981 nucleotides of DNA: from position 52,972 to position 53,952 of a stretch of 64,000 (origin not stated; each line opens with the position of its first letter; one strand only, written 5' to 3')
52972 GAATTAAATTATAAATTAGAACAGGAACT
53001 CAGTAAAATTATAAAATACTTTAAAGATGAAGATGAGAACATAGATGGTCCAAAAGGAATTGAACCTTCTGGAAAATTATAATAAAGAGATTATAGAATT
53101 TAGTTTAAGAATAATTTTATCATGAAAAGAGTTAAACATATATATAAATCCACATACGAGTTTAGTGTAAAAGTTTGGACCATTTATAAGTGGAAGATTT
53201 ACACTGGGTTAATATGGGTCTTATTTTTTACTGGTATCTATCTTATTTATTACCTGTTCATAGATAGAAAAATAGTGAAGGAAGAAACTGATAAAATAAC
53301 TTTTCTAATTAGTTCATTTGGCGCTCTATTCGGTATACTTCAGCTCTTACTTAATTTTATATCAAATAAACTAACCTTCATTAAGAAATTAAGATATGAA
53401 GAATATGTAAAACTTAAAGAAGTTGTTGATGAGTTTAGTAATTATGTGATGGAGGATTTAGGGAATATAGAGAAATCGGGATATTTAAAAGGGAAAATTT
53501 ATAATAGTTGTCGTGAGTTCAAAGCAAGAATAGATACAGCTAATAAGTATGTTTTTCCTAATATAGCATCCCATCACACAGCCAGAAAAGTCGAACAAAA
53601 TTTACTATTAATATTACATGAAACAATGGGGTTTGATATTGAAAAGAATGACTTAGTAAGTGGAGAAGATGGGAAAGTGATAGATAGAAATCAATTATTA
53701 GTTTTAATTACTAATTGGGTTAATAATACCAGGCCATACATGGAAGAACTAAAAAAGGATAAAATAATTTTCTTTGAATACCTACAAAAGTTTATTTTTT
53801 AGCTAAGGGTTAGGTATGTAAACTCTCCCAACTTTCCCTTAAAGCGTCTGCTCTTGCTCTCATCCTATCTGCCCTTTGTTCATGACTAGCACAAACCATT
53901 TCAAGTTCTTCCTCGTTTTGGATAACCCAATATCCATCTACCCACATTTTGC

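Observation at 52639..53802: Two unknown membrane proteins next to the R-M pair: candidate abortive-infection or exclusion module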

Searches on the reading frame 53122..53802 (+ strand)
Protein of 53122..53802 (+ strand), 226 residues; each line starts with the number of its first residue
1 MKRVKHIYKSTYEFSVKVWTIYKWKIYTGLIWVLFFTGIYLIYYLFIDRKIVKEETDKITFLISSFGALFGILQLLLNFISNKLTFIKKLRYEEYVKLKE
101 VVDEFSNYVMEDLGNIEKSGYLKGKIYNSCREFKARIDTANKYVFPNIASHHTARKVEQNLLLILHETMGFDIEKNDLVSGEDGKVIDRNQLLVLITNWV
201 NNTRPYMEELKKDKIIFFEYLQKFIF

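Call 4: search_protein_families(library=pfam, proteins=[window:53122-53802:+], max_evalue=1)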
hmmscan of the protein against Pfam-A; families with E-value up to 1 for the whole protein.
window:53122-53802:+ (226 aa): 1 family
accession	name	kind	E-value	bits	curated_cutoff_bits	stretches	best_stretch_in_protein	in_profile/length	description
PF19391.4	DUF5966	-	0.012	16.9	25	1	27-81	33-85/95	Family of unknown function (DUF5966)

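Call 5: search_protein_families(library=padloc, proteins=[window:53122-53802:+], max_evalue=1)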
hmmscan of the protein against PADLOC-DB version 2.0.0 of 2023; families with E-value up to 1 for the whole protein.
window:53122-53802:+ (226 aa): 0 families

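Call 6: search_protein_families(library=phrogs, proteins=[window:53122-53802:+], max_evalue=0.1)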
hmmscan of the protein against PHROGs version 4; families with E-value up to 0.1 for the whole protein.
window:53122-53802:+ (226 aa): 1 family
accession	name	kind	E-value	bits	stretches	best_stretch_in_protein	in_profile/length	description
phrog_2225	-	other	0.071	13.6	0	105-190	48-139/215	peptidase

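Call 7: search_protein_families(library=ncbifam, proteins=[window:53122-53802:+], max_evalue=1)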
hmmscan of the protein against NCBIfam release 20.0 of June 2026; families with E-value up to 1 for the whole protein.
window:53122-53802:+ (226 aa): 0 families

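Call 8: find_homologous_proteins(query=window:53122-53802:+, max_evalue=0.01)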
Query window:53122-53802:+ (226 aa): 3 proteins with E <= 0.01 among 366 candidates.
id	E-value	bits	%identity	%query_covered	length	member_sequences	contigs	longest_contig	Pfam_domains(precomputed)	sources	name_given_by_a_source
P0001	3.6e-143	493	100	100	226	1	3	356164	-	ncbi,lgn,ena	-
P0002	7.5e-109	381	77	100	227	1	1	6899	-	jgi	jgi:hypothetical protein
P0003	9.3e-78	279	63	92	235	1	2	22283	-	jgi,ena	-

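Call 10: find_encoding_contigs(protein=P0002, flank=10000)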
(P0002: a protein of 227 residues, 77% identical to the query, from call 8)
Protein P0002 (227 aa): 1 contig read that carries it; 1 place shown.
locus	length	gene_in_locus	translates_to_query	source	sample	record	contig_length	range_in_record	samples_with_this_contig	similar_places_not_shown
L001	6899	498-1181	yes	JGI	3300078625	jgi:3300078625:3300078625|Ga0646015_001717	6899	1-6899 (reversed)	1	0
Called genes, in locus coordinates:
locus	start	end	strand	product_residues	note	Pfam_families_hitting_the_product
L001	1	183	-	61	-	?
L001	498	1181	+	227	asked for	-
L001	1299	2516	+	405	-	PF00872:Transposase_mut, PF10551:MULE (faint)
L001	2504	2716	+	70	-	-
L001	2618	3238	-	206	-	-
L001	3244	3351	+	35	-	-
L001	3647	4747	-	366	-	PF13528:Glyco_trans_1_3 (weak), PF04101:Glyco_tran_28_C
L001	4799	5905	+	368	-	PF02481:DNA_processg_A, PF17782:WHD_DprA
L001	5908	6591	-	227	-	PF13367:PrsW-protease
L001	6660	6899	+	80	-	?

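Call 11: find_encoding_contigs(protein=P0003, flank=10000)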
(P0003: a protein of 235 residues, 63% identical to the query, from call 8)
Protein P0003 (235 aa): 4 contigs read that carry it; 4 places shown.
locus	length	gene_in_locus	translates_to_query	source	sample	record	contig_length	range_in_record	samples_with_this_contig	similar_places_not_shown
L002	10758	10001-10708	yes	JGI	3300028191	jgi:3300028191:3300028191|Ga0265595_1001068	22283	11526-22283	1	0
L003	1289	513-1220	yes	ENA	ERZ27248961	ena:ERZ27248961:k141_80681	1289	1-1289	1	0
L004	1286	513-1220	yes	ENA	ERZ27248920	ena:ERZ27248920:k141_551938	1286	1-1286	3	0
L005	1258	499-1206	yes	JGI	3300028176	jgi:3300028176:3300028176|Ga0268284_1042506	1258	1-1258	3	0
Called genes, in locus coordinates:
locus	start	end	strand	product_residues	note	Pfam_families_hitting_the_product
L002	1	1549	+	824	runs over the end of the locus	PF13155:Toprim_2 (weak), PF13148:DUF3987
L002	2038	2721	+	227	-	PF21790:OGG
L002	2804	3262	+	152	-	-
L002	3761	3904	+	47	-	-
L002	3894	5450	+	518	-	PF00239:Resolvase, PF07508:Recombinase, PF13408:Zn_ribbon_recom (weak)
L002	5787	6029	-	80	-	-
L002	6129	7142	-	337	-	PF02899:Phage_int_SAM_1, PF13102:Phage_int_SAM_5 (faint), PF13495:Phage_int_SAM_4, PF00589:Phage_integrase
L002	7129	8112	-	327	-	PF00589:Phage_integrase, PF22823:MrpR_C_cat (faint)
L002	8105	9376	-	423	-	PF02899:Phage_int_SAM_1 (faint), PF00589:Phage_integrase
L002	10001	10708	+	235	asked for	-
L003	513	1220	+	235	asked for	-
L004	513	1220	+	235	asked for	-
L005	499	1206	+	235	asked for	-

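Call 12: find_encoding_contigs(protein=P0001, flank=10000)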
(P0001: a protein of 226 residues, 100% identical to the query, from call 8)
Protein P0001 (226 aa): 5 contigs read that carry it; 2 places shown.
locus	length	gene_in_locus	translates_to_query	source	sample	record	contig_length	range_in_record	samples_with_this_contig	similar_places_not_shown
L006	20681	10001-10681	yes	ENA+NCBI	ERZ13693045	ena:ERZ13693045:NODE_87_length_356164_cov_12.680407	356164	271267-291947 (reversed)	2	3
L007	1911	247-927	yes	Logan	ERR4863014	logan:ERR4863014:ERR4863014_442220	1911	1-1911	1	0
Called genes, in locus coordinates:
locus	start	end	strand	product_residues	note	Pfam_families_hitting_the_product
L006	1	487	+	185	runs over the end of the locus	PF04542:Sigma70_r2, PF08281:Sigma70_r4_2 (weak)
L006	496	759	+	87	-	-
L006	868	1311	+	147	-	PF07681:DoxX, PF04173:DoxD (weak)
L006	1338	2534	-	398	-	-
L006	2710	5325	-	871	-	PF13431:TPR_17 (faint), PF07719:TPR_2 (faint), PF14559:TPR_19 (faint), PF00515:TPR_1 (faint), PF13181:TPR_8 (faint)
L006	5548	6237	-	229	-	PF00493:MCM (weak), PF01078:Mg_chelatase, PF07728:AAA_5 (weak), PF13335:Mg_chelatase_C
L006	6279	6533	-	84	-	PF23978:DUF7303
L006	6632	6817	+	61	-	-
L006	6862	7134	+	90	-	-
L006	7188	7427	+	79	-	-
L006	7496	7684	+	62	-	-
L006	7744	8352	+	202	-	PF09568:RE_MjaI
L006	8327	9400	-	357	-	PF01555:N6_N4_Mtase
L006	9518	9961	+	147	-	-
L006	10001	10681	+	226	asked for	-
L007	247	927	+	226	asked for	-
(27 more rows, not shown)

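Call 36: predict_structure(alignment_id=A2)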
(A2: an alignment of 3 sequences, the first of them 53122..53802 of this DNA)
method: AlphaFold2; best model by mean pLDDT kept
length: 226 residues; sequences in the alignment: 3
mean_pLDDT: 44.8   pTM: 0.25
mean pLDDT of the five models: 44.8, 44.6, 42.3, 41.3, 40.7
residues with pLDDT >= 90: 0; 70-90: 0; 50-70: 66; < 50: 160
segments of 3 or more residues with pLDDT < 50: 18-20, 69-99, 108-125, 128-130, 132-134, 136-226
pLDDT, mean of each block of 10 residues (from residue 1): 55 51 54 63 56 53 52 45 39 48 50 43 48 47 34 37 38 30 36 44 40 33 29
secondary structure, 60 per line:
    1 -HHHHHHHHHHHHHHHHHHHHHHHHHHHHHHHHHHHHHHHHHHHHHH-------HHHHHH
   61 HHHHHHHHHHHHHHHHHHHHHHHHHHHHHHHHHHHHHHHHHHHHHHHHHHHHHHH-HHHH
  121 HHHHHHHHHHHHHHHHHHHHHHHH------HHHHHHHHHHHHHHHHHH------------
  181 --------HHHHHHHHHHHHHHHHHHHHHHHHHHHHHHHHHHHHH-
elements in order: H2-47 H55-115 H117-144 H151-168 H189-225

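Call 37: search_protein_representatives(alignment_id=A2)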
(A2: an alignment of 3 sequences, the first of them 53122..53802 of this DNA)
Query: 3 sequences, 226 profile positions. Proteins with E-value up to 0.001 (for the whole library): 42; up to 1e-10: 16; up to 1e-30: 1. The best 42 are listed.
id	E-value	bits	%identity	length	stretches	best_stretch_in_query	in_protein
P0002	7.6e-133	457.5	-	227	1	1-226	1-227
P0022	2.2e-21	92.9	-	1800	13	152-201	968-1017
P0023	1.7e-18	83.5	-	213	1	29-225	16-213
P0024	3.8e-17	79.0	-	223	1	27-156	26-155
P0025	1.4e-16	77.2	-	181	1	26-160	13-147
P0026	2.6e-16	76.3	-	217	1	28-224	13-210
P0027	3.7e-16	75.8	-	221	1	24-225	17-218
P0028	2.0e-15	73.4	-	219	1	29-225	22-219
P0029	2.0e-14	70.2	-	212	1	20-223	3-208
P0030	2.4e-14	69.9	-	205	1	26-225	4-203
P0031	3.3e-14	69.4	-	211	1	28-225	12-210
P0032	4.1e-12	62.6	-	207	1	29-226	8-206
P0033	4.2e-12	62.6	-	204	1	29-224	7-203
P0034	6.2e-12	62.0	-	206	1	22-156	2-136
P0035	9.7e-12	61.4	-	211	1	25-225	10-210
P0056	1.9e-04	37.5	-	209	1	25-224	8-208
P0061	7.2e-04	35.6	-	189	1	35-223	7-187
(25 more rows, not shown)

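Call 39: find_homologous_proteins(query=A3, max_evalue=0.001)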
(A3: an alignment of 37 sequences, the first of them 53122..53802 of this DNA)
Query A3 (37 sequences) (226 aa, profile of the alignment): 26 proteins with E <= 0.001 among 6061 candidates.
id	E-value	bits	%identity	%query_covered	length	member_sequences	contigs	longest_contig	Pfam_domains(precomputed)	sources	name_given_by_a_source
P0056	6.9e-63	230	24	81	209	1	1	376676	-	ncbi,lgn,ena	-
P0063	2.2e-62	228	25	81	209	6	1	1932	-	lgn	-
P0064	7.1e-62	227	24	81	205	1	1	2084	-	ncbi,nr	ncbi:MAG: hypothetical protein U9R60_14010 [Bacteroidota bacterium]|nr:hypothetical protein [Bactero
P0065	1.0e-61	226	24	88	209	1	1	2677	-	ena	-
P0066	1.5e-61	226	26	81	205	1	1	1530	-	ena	-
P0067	1.6e-61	226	23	81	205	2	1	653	-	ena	-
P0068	2.5e-61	225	23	88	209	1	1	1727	-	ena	-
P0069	3.1e-61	225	24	88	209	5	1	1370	-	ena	-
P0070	5.0e-61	224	23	88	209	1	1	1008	-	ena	-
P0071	5.4e-61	224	23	88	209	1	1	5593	-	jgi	-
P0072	8.7e-61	223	23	88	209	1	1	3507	-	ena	-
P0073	2.9e-60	221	24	81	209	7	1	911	-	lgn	-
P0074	3.4e-60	221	24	81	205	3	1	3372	-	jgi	-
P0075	4.3e-60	221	24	81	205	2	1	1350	-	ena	-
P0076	4.7e-60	221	24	88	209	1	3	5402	-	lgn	-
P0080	4.2e-56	208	22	90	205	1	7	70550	-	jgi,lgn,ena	-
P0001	4.5e-56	208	100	100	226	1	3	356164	-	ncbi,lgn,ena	-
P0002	1.3e-55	206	77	100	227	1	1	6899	-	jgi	jgi:hypothetical protein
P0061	1.1e-47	180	26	77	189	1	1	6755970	-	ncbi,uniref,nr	ncbi:hypothetical protein [Hymenobacter sp. GOD-10R]|uniref:hypothetical protein n=1 Tax=Hymenobacte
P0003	2.9e-47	179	63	92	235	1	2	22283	-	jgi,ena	-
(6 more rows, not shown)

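Call 40: search_protein_families(library=pfam, alignment_id=A3, max_evalue=0.01)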
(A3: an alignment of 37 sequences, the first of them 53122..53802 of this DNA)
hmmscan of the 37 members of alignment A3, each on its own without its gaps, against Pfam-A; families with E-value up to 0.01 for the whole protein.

A. member 1, window:53122-53802:+ (226 aa): 0 families

B. families by the number of members that match (of 37 scanned): 14 families
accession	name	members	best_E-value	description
PF13567.11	DUF4131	3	0.0018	Domain of unknown function (DUF4131)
PF04246.17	RseC_MucC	3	0.0022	Positive regulator of sigma(E), RseC/MucC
PF24838.2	8xMP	1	0.00016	Octameric membrane protein family (8xMP)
PF07301.16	DUF1453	1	0.001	CcdC protein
PF20970.2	MASE10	1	0.0014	MASE10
PF15938.10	DUF4750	1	0.0022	Domain of unknown function (DUF4750)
PF05557.18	MAD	1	0.0025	Mitotic checkpoint protein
PF13886.12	TM7S3_TM198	1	0.0035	TM7S3/TM198-like domain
PF17329.7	DUF5367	1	0.0041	Family of unknown function (DUF5367)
PF12576.13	DUF3754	1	0.0044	Protein of unknown function (DUF3754)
PF17288.8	Terminase_3C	1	0.0056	Terminase RNAseH like domain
PF18496.6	ColG_sub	1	0.0059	Collagenase G catalytic helper subdomain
PF05911.16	FPP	1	0.0064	Filament-like plant protein, long coiled-coil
PF14966.11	DNA_repr_REX1B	1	0.0076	DNA repair REX1-B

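Call 44: find_encoding_contigs(protein=P0056, flank=8000, max_places=2)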
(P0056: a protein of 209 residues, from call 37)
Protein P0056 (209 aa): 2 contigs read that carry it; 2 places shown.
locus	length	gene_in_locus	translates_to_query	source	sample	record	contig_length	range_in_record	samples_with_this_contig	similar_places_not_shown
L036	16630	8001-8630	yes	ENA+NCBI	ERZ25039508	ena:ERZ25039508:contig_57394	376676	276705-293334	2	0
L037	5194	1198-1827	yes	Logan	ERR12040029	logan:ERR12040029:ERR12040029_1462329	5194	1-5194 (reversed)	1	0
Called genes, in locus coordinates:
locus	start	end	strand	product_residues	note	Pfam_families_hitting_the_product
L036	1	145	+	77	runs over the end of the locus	-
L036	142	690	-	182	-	PF01425:Amidase (faint)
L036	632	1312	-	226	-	PF01425:Amidase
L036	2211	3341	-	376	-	PF09719:C_GCAxxG_C_C, PF18962:Por_Secre_tail (weak), PF13860:FlgD_ig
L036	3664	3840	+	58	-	-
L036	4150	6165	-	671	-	PF00515:TPR_1 (faint), PF07719:TPR_2 (faint), PF13414:TPR_11 (faint), PF13424:TPR_12 (faint), PF13428:TPR_14 (faint), PF13181:TPR_8 (faint)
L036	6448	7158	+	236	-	PF07681:DoxX (weak)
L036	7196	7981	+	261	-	-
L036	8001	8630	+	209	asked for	-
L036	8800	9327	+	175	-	PF02627:CMD (weak)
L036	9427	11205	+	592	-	PF01839:FG-GAP (faint), PF13517:FG-GAP_3, PF07593:UnbV_ASPIC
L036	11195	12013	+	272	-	PF03116:NQR2_RnfD_RnfE (weak)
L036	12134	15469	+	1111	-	PF07495:Y_Y_Y, PF07228:SpoIIE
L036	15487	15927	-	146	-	-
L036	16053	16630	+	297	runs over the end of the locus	-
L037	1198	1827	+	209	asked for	-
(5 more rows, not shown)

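Call 45: find_encoding_contigs(protein=P0061, flank=8000, max_places=2)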
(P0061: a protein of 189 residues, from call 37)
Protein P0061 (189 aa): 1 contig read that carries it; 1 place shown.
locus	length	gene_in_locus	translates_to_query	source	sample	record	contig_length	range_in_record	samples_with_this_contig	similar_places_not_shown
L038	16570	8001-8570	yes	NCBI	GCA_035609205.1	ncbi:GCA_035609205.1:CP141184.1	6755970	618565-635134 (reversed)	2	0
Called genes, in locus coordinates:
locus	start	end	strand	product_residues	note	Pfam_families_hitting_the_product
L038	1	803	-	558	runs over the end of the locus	PF06739:SBBP (faint), PF18962:Por_Secre_tail (weak)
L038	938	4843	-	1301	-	PF00149:Metallophos (weak)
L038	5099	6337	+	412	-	PF01966:HD (weak), PF18967:PycTM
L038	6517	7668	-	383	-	PF10851:DUF2652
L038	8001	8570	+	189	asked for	-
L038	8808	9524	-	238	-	PF14337:Abi_alpha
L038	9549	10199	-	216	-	-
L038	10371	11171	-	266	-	-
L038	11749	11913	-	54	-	-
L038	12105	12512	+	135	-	-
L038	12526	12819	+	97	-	-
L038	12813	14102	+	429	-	PF00589:Phage_integrase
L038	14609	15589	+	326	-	-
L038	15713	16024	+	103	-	PF12728:HTH_17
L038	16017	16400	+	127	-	-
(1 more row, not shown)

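Call 53: predict_structure(alignment_id=A3)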
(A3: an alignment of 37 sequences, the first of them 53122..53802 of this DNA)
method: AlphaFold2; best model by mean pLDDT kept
length: 226 residues; sequences in the alignment: 37
mean_pLDDT: 91.2   pTM: 0.78
mean pLDDT of the five models: 91.2, 90.4, 90.0, 88.6, 87.6
residues with pLDDT >= 90: 172; 70-90: 44; 50-70: 10; < 50: 0
segments of 3 or more residues with pLDDT < 50: none
pLDDT, mean of each block of 10 residues (from residue 1): 79 74 83 96 96 95 97 95 94 98 96 78 95 98 94 97 97 87 72 92 97 97 92
secondary structure, 60 per line:
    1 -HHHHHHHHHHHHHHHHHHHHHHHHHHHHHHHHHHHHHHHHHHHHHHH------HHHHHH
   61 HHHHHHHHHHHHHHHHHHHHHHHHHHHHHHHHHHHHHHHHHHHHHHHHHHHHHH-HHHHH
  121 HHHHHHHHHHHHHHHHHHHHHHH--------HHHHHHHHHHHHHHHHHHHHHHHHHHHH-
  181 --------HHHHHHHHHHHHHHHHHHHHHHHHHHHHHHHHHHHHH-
elements in order: H2-48 H55-114 H116-143 H152-179 H189-225

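Call 59: fold_search(model_id=the predicted structure, library=viral)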
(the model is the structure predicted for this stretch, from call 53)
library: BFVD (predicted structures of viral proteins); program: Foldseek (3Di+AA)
matches with E <= 10: 338; with E <= 0.001: 0
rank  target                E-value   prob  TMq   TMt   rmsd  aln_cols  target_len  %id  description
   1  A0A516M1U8            5.7e-02  0.99  0.41  0.45   7.2       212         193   12  (no name in the UniProt tables at hand)
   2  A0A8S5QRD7            8.4e-02  0.84  0.31  0.29  12.8       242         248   12  Uncharacterized protein [Myoviridae sp. ctoNH1]
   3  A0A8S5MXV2            8.9e-02  0.87  0.32  0.28  16.4       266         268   14  Uncharacterized protein [Siphoviridae sp. ctYyB9]
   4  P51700                1.0e-01  0.96  0.34  0.36   9.2       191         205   17  Uncharacterized 23.2 kDa protein in int-C1 intergenic region [Haemophilus phage HP1 (strain HP1c1)]
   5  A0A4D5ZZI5            1.2e-01  0.89  0.33  0.23  10.2       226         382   11  (no name in the UniProt tables at hand)
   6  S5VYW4                1.8e-01  0.96  0.34  0.42   8.9       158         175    9  Exonuclease [Campylobacter phage CP8]
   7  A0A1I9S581            1.8e-01  0.89  0.30  0.08   8.3       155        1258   14  (no name in the UniProt tables at hand)
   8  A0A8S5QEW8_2          2.6e-01  0.97  0.40  0.14   6.8       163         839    6  Putative tail protein (Fragment) [Siphoviridae sp. ctbvd11]
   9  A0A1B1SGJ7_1          2.6e-01  0.69  0.27  0.09  10.2       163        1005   13  (no name in the UniProt tables at hand)
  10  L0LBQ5                2.9e-01  0.84  0.29  0.14   7.5       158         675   13  Tail fiber protein [Bacillus phage phiAGATE]
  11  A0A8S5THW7            3.2e-01  0.97  0.47  0.55   5.7       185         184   11  Uncharacterized protein [Siphoviridae sp. ct6Ob18]
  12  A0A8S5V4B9            3.5e-01  0.80  0.26  0.36   7.2       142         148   13  Nucleoporin [Siphoviridae sp. ctNHg2]
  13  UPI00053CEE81         3.7e-01  0.47  0.23  0.29  22.9       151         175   14  (no name look-up for this kind of identifier)
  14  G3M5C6                4.4e-01  0.91  0.39  0.45   6.6       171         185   12  Uncharacterized protein [Mycobacterium phage Redi]
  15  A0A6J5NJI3            5.1e-01  0.72  0.25  0.37  19.5       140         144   12  Uncharacterized protein [uncultured Caudovirales phage]
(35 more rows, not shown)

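Call 60: fold_search(model_id=the predicted structure, library=pdb)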
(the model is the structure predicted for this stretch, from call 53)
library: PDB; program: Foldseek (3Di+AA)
matches with E <= 10: 380; with E <= 0.001: 0
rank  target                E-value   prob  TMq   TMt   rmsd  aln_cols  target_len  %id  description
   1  9ivk_A                6.8e-02  0.98  0.40  0.34   9.1       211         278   15  cryo-EM structure of a tmFAP (released 2024-11-20)
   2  4xef_D                6.8e-02  0.96  0.27  0.40   8.3       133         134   14  Pyk2-FAT complexed with Leupaxin LD motif LD1 (released 2015-12-23)
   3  3jbk_M                1.8e-01  0.95  0.32  0.47   5.9       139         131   12  Cryo-EM reconstruction of the metavinculin-actin interface (released 2015-11-04)
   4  8w6e_A                1.9e-01  0.85  0.28  0.37   9.6       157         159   11  De novo design of HBC599 binder (released 2024-11-27)
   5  8tn1_A                2.4e-01  0.80  0.27  0.38   9.6       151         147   10  De novo designed protein binds poly ADP ribose polymerase inhibitors (PARPi) - apo (released 2024-04-24)
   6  6z0c_B                4.2e-01  0.25  0.17  0.19  31.8       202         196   14  Structure of in silico modelled artificial Maquette-3 protein (released 2021-03-17)
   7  8cih_B                4.4e-01  0.51  0.25  0.30  13.5       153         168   12  Structure of FL CINP (released 2024-02-21)
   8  1b68                  4.6e-01  0.69  0.29  0.43   9.0       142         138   15  APOLIPOPROTEIN E4 (APOE4), 22K FRAGMENT (released 2001-07-11)
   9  2qrx                  4.8e-01  0.60  0.29  0.34  17.8       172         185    9  Crystal structure of Drosophila melanogaster Translin protein (released 2008-08-05)
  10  6z0c_A                4.8e-01  0.23  0.18  0.20  31.8       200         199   12  Structure of in silico modelled artificial Maquette-3 protein (released 2021-03-17)
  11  2b0h_MODEL_1_A        5.1e-01  0.99  0.40  0.60   3.7       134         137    9  Solution structure of VBS3 fragment of talin (released 2006-01-17)
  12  8gl3                  5.1e-01  0.57  0.29  0.34  12.3       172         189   16  De novo design of monomeric helical bundles for pH-controlled membrane lysis (released 2023-09-06)
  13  3s90_B                5.3e-01  0.93  0.41  0.37   7.7       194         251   15  Human vinculin head domain Vh1 (residues 1-252) in complex with murine talin (VBS33; residues 1512-1546) (released 2011-06-22)
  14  6z0c_C                5.3e-01  0.23  0.18  0.20  31.8       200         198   12  Structure of in silico modelled artificial Maquette-3 protein (released 2021-03-17)
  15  1lpe                  5.6e-01  0.75  0.30  0.43   8.2       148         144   12  THREE-DIMENSIONAL STRUCTURE OF THE LDL RECEPTOR-BINDING DOMAIN OF HUMAN APOLIPOPROTEIN E (released 1992-10-15)
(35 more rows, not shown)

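Call 72: find_related_loci(query=A2, collection=viral_contigs, flank=6000)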
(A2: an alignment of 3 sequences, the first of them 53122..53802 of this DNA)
Query A2 (226 aa) in viral_contigs; peptide patterns used: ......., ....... (x = any residue, [..] = any of these).
190 stretches matched a pattern, but none encodes a relative of the query by tblastn (E <= 1e-3).
